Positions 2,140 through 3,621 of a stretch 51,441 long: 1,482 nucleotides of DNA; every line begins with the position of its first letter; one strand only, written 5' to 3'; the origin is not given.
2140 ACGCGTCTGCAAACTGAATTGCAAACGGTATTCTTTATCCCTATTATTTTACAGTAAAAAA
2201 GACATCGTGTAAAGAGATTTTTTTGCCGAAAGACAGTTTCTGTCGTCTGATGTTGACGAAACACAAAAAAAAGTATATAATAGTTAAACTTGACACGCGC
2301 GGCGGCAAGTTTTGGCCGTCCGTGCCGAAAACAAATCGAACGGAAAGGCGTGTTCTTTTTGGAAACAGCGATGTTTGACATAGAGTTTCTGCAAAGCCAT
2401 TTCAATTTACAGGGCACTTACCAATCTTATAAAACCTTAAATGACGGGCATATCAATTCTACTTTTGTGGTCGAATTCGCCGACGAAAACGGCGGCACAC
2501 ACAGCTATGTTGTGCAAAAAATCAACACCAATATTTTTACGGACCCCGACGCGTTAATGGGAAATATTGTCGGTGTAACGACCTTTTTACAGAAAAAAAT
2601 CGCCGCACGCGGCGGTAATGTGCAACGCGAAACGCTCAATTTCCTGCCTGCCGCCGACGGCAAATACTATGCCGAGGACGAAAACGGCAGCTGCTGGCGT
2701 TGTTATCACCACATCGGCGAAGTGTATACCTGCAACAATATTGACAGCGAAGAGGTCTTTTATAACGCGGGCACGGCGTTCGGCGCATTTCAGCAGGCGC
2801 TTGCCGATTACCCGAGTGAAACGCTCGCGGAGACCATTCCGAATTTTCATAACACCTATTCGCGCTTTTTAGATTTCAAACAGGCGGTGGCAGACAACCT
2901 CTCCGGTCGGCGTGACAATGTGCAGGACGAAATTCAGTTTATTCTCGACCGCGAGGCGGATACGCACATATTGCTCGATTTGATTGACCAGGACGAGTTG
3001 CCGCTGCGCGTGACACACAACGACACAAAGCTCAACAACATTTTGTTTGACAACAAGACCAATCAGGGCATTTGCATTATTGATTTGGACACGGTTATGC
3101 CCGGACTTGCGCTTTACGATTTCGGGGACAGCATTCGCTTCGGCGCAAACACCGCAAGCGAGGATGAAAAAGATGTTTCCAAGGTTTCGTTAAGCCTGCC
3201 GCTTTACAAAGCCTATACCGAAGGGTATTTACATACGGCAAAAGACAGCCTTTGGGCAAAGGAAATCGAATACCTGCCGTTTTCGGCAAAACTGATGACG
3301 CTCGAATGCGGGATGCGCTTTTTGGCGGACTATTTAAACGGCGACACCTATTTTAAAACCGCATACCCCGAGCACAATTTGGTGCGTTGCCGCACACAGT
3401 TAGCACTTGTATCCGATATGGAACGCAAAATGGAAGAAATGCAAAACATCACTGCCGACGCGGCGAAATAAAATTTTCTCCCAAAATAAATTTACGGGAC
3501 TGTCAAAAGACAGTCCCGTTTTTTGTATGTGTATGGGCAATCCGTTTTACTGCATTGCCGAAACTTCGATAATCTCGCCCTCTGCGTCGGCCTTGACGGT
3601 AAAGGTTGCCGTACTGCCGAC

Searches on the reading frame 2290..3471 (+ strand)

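Call 69: search_protein_families(library=pfam, proteins=[window:2290-3471:+], max_evalue=0.001)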
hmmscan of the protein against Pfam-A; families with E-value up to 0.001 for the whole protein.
window:2290-3471:+ (393 aa): 1 family
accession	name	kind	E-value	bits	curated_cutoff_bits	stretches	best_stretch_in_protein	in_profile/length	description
PF01636.29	APH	-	3.6e-13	50.3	23.2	1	148-285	85-213/239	Phosphotransferase enzyme family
